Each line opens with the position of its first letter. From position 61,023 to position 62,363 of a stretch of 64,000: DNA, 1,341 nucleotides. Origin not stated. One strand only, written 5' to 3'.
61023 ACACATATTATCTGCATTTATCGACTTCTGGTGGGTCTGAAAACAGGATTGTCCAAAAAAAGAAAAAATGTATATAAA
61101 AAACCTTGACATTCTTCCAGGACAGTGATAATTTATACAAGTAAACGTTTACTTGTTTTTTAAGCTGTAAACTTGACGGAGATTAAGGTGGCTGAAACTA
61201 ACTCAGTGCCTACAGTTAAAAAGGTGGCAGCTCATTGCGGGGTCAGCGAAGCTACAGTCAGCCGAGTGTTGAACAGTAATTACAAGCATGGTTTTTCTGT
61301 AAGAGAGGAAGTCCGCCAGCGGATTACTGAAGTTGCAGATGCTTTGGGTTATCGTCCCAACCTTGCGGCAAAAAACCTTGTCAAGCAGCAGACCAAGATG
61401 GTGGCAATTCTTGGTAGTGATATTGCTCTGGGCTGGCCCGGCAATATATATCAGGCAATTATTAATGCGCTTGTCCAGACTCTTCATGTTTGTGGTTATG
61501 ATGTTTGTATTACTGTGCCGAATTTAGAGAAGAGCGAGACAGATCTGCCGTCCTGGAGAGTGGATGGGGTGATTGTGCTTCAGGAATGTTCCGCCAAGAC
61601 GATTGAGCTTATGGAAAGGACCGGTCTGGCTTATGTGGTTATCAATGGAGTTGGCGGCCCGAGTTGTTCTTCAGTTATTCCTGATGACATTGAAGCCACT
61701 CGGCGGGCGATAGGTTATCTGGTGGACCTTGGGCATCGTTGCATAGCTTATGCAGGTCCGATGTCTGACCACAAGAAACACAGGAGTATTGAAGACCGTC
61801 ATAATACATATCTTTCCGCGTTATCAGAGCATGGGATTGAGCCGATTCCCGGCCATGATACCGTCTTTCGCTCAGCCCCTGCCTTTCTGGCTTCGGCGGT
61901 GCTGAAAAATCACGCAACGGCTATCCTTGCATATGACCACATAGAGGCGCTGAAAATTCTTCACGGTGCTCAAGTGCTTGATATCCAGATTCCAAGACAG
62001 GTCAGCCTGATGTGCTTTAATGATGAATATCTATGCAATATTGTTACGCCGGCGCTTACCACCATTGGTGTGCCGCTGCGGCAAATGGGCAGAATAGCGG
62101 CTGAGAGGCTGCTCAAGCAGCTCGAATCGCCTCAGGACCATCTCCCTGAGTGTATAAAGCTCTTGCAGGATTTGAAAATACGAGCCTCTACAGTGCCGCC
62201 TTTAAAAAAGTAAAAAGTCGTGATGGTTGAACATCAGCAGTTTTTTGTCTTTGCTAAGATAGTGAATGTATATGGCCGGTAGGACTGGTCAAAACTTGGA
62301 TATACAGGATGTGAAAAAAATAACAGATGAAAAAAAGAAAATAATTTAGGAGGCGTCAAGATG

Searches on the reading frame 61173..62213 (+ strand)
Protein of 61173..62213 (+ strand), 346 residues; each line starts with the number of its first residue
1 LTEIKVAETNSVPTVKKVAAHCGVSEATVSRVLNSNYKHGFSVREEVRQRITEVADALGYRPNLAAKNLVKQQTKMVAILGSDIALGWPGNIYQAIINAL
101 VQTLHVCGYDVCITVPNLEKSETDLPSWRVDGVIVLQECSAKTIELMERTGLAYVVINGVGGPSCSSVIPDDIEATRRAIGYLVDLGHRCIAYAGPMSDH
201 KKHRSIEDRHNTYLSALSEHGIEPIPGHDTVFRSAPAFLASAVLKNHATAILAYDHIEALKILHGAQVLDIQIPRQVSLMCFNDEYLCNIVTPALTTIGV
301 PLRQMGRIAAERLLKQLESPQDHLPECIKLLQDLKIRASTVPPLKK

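Call 45: search_protein_families(library=pfam, proteins=[window:61173-62213:+], max_evalue=0.001)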
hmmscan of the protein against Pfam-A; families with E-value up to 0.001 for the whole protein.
window:61173-62213:+ (346 aa): 3 families
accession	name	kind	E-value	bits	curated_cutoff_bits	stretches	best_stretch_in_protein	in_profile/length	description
PF13377.12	Peripla_BP_3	-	2.4e-26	93.2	26.5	1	181-340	2-167/167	Periplasmic binding protein-like domain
PF00356.27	LacI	-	3.8e-12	46.2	27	1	14-63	1-46/46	Bacterial regulatory proteins, lacI family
PF00532.27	Peripla_BP_1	-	1.5e-07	31.7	22.2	1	93-318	16-262/281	Periplasmic binding proteins and sugar binding domain of LacI family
